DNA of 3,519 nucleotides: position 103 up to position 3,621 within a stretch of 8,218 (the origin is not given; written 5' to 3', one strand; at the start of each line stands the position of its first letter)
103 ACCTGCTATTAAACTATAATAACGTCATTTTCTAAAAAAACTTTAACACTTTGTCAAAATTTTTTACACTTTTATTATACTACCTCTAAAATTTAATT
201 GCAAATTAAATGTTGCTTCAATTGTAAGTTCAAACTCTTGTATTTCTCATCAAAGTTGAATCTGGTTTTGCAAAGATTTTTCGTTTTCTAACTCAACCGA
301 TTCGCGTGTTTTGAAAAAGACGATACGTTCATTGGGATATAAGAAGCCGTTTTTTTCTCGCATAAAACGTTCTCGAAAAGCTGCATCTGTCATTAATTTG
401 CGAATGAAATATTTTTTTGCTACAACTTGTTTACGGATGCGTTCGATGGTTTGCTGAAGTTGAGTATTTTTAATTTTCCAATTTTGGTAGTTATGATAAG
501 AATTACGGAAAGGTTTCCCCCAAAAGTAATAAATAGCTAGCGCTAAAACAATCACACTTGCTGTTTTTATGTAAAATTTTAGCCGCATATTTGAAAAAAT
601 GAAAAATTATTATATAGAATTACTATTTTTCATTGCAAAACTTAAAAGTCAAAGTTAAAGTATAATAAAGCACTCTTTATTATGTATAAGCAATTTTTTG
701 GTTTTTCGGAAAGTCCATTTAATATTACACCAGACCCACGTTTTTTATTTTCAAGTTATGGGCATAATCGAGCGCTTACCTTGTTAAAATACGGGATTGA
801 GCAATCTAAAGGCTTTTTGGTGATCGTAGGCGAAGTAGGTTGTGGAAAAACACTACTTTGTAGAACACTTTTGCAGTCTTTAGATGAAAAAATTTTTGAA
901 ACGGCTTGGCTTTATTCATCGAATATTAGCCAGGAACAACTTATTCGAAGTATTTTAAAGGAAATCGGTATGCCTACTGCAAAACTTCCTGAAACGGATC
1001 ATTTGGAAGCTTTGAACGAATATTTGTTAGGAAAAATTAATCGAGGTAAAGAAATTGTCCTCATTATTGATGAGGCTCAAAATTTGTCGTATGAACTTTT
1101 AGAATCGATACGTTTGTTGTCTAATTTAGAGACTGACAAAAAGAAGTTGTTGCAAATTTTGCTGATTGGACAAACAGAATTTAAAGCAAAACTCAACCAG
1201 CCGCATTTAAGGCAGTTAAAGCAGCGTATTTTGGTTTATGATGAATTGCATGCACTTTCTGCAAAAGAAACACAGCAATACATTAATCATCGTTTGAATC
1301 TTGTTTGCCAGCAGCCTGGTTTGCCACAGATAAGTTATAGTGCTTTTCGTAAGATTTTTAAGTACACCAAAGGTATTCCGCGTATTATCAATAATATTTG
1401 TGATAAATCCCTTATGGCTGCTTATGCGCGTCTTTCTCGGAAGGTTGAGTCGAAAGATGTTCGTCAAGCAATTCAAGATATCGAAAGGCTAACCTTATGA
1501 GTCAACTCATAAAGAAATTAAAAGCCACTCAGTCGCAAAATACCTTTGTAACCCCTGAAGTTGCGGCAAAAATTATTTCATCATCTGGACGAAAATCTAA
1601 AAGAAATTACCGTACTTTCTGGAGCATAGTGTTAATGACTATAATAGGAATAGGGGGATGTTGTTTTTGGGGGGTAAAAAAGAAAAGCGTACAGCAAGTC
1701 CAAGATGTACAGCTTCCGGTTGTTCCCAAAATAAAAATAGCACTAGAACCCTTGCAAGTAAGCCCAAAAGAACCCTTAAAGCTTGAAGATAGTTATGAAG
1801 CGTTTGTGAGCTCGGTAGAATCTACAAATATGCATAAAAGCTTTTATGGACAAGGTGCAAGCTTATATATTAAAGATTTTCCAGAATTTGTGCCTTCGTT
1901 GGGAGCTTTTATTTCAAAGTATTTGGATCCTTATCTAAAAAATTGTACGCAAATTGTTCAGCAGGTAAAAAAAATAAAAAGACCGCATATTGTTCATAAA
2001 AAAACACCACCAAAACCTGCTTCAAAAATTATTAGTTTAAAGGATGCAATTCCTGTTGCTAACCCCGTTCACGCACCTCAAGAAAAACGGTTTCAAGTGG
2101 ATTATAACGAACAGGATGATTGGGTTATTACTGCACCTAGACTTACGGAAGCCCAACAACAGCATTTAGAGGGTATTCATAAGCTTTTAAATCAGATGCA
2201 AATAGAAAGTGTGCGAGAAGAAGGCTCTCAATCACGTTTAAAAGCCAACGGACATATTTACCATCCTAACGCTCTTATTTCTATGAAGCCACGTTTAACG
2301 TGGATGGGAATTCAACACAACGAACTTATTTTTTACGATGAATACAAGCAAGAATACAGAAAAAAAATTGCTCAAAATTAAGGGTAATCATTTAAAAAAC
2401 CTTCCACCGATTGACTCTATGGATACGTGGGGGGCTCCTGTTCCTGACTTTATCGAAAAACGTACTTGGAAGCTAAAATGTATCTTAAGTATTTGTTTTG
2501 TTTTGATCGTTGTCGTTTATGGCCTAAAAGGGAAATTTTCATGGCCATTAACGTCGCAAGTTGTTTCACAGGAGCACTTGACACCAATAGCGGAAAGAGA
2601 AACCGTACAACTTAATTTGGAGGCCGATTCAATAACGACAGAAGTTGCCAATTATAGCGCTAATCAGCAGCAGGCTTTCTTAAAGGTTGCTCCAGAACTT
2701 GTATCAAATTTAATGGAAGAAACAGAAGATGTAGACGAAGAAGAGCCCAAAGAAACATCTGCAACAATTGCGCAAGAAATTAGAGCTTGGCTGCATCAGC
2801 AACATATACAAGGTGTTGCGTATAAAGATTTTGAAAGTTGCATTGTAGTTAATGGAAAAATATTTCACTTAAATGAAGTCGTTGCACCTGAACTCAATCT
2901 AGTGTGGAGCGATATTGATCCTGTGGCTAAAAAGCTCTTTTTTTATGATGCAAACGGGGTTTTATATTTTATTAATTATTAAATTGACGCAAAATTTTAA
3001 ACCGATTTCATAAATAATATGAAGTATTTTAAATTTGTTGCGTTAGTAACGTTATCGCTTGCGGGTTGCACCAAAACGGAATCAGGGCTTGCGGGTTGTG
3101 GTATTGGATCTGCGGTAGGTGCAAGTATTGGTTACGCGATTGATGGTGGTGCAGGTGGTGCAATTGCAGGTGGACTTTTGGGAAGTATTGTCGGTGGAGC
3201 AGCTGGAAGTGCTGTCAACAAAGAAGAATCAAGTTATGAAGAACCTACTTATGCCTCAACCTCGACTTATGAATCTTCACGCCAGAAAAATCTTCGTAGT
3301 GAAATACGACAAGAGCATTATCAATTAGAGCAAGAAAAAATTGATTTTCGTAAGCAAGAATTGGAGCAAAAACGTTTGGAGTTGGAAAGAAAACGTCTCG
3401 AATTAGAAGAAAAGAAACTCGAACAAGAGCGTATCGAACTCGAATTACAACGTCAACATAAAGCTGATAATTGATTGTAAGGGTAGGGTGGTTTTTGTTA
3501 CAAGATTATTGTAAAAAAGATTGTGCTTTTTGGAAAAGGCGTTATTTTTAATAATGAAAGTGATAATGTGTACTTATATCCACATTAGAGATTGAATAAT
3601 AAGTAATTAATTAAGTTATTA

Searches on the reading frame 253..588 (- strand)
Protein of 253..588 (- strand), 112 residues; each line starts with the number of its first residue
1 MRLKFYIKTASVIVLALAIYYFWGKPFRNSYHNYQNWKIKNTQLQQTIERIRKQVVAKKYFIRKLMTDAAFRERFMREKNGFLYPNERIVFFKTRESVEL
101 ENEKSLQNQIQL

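Call 11: search_protein_families(library=pfam, proteins=[window:253-588:-], max_evalue=0.1)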
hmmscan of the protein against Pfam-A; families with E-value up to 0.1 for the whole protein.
window:253-588:- (112 aa): 1 family
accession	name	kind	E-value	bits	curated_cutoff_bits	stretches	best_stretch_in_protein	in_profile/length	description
PF04977.20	DivIC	-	2.4e-05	24.5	28.9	1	15-90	2-75/80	Septum formation initiator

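Call 12: search_protein_families(library=ncbifam, proteins=[window:253-588:-], max_evalue=0.1)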
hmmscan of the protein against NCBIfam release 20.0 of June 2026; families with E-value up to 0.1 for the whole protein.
window:253-588:- (112 aa): 1 family
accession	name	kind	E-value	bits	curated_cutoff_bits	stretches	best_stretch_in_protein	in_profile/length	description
NF038399.1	NH_RiPP_Os17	domain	0.027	14.5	40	1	61-76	6-21/63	Os1348 family NHLP clan protein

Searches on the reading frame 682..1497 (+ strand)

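Call 11: search_protein_families(library=pfam, proteins=[window:682-1497:+], max_evalue=0.1)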
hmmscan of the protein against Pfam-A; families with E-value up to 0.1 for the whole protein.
window:682-1497:+ (272 aa): 35 families (the best 25 are shown)
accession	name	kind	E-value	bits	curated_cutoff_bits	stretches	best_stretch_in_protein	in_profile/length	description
PF13401.12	AAA_22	-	8e-29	101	27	1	41-170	3-129/130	AAA domain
PF13191.12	AAA_16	-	7.8e-10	39.9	32.6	1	40-157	21-165/167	AAA ATPase domain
PF01637.24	ATPase_2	-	5.4e-08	33.4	33.2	1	40-141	17-127/225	ATPase domain predominantly from Archaea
PF05621.17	TniB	-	1.5e-06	28.2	22.4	1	45-136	37-132/189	Bacterial TniB protein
PF00004.35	AAA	-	5.3e-06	27.3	21.2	1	47-182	2-126/131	ATPase family associated with various cellular activities (AAA)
PF00931.28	NB-ARC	-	1.9e-05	24.5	23.5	1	40-132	15-109/248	NB-ARC domain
PF24883.2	NPHP3_N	-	2.3e-05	25.1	24.8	1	41-95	20-75/164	Nephrocystin 3, N-terminal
PF04851.21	ResIII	-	6.2e-05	23.4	22.5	1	35-202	15-147/164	Type III restriction enzyme, res subunit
PF13245.12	AAA_19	-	6.8e-05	23.5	25.1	1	43-163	11-124/134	AAA domain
PF12775.13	AAA_7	-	7.1e-05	22.9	25.8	1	33-93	24-84/181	P-loop containing dynein motor region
PF13173.12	AAA_14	-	0.00013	22.4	27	1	45-163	4-97/129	AAA domain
PF09848.15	SLFN-g3_helicase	-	0.00013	21.8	24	1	45-137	3-93/354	Schlafen group 3, DNA/RNA helicase domain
PF07728.20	AAA_5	-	0.00018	22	22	1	46-148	2-92/139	AAA domain (dynein-related subfamily)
PF00910.28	RNA_helicase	-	0.00067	20.5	21.5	1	47-84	2-41/105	RNA helicase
PF00005.33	ABC_tran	-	0.0012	19.9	25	1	45-131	13-80/137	ABC transporter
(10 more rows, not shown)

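Call 12: search_protein_families(library=ncbifam, proteins=[window:682-1497:+], max_evalue=0.1)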
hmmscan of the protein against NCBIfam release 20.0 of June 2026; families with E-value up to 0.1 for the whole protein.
window:682-1497:+ (272 aa): 22 families
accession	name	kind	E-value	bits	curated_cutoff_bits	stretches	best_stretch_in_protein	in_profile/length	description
TIGR03015.1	pepcterm_ATPase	hypoth_equivalog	8.6e-86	287.7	324.5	1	1-268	1-267/269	XrtA/PEP-CTERM system-associated ATPase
TIGR02928.1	TIGR02928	subfamily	1.1e-05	24.4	181.3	1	46-269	43-277/366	orc1/cdc6 family replication initiation protein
NF047578.1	opine_ATP_CntD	equivalog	0.00027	20.3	380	1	44-75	31-62/266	staphylopine uptake ABC transporter ATP-binding protein CntD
NF047576.1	opine_ATP_CntF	equivalog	0.00077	18.8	385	1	44-75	31-62/264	staphylopine uptake ABC transporter ATP-binding protein CntF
TIGR02315.1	ABC_phnC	equivalog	0.0015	18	266.1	1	32-144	18-134/243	phosphonate ABC transporter ATP-binding protein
NF003745.1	PRK05342.1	equivalog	0.0029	16.5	359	1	37-68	103-134/418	ATP-dependent Clp protease ATP-binding subunit ClpX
TIGR00665.1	DnaB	equivalog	0.003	16.4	385.25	1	43-146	195-300/435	replicative DNA helicase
TIGR03420.1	DnaA_homol_Hda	equivalog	0.0078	15.8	194.8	1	29-111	23-102/226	DnaA regulatory inactivator Hda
TIGR02770.1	nickel_nikD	equivalog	0.0089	15.4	318.7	1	45-74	14-43/230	nickel import ATP-binding protein NikD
NF008453.0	PRK11308.1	subfamily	0.011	15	408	1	22-63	28-68/334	dipeptide ABC transporter ATP-binding protein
NF041006.2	cell_div_CdvC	equivalog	0.011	14.7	650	0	151-186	236-271/370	cell division protein CdvC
NF003069.1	PRK03992.1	subfamily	0.017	14.3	500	0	36-65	159-187/379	proteasome-activating nucleotidase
TIGR00382.1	clpX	equivalog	0.022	13.7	370.75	1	37-68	111-142/414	ATP-dependent protease ATP-binding subunit ClpX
NF051883.1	DnaARegInactHdaA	equivalog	0.025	14.2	300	1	31-75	29-73/229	DnaA regulatory inactivator HdaA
TIGR00972.1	3a0107s01c2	equivalog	0.027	13.8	343.2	1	25-67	10-51/248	phosphate ABC transporter ATP-binding protein PstB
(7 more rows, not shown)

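Call 78: search_protein_families(library=padloc, proteins=[window:682-1497:+], max_evalue=0.01)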
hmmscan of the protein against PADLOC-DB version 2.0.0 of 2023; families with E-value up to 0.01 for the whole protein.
window:682-1497:+ (272 aa): 9 families
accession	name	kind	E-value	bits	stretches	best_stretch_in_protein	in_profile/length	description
PDLC02372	Nhi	-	1e-06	25.7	1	35-146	190-286/470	-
PDLC04140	mad8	-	5e-06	24.3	1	42-69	26-53/314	mads_8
PDLC02350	AbiO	-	1.3e-05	22.1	1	11-144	164-278/468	AbiO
PDLC00914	TRIP13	-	0.00028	18.4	1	28-80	57-108/302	TRIP13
PDLC04787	PDC-S01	-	0.0004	17.4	1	42-135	26-104/412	-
PDLC02797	SspF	-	0.00055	16.4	1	36-94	50-107/568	SspF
PDLC00268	PtuA1|PtuA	-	0.00096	16.7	1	38-126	20-106/411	AAA ATPase domain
PDLC02911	VakA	-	0.0011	17.5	1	43-163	2-86/163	-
PDLC02164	Avs2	-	0.0011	14.8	1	43-130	344-426/1504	-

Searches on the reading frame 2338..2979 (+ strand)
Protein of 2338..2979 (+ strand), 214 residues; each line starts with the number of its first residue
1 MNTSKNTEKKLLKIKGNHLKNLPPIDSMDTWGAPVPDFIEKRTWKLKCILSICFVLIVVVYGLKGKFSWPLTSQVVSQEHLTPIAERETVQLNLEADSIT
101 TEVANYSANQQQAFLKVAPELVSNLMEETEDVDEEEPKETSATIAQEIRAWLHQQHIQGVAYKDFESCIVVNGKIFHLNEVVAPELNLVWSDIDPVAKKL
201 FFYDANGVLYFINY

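Call 11: search_protein_families(library=pfam, proteins=[window:2338-2979:+], max_evalue=0.1)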
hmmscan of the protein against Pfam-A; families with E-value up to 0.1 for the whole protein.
window:2338-2979:+ (214 aa): 2 families
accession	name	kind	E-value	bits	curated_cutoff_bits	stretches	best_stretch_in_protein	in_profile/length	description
PF10232.14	Med8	-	0.008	16.2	28.3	1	81-143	113-172/231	Mediator of RNA polymerase II transcription complex subunit 8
PF18041.7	MapZ_EC1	-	0.016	15.9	33.1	1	85-175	7-96/129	MapZ extracellular domain 1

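Call 12: search_protein_families(library=ncbifam, proteins=[window:2338-2979:+], max_evalue=0.1)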
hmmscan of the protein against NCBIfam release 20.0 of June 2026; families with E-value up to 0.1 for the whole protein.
window:2338-2979:+ (214 aa): 0 families

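Call 78: search_protein_families(library=padloc, proteins=[window:2338-2979:+], max_evalue=0.01)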
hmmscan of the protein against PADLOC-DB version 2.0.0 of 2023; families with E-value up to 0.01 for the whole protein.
window:2338-2979:+ (214 aa): 0 families

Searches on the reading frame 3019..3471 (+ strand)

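Call 11: search_protein_families(library=pfam, proteins=[window:3019-3471:+], max_evalue=0.1)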
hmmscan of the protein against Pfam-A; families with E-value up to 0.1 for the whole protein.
window:3019-3471:+ (151 aa): 3 families
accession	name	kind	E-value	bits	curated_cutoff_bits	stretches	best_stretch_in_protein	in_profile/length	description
PF17508.7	MccV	-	0.0046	17.9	27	1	27-89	13-75/104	Microcin V bacteriocin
PF20159.5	YidB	-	0.028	15.1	24.3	1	21-68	16-58/132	YidB-like protein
PF05818.17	TraT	-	0.048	13.9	31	1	21-68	85-132/214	Enterobacterial TraT complement resistance protein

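Call 12: search_protein_families(library=ncbifam, proteins=[window:3019-3471:+], max_evalue=0.1)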
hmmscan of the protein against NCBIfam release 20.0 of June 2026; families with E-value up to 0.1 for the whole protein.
window:3019-3471:+ (151 aa): 6 families
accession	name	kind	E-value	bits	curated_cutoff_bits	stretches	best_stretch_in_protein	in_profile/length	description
TIGR03789.1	pdsO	hypoth_equivalog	6.8e-07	29.2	152.2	1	28-121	44-134/243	sortase-associated OmpA-like protein PdsO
NF053611.1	YiaD_Gzip_OmpA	equivalog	6.9e-06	25.9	175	1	8-97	4-101/206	YiaD family glycine zipper/OmpA-like lipoprotein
NF008437.0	PRK11280.1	equivalog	7e-06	26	99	1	19-113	66-158/179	hypothetical protein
NF053524.1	thylo_ssl2009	equivalog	7.9e-05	23.3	58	1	42-122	5-74/90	ssl2009 family thylakoid membrane protein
NF041443.1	DDRRRQL_YjdP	equivalog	0.044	14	90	1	85-134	50-101/101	DDRRRQL repeat protein YjdP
NF047368.1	collar_FlbB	equivalog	0.059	13.2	110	1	95-148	49-102/193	periplasmic-type flagellar collar protein FlbB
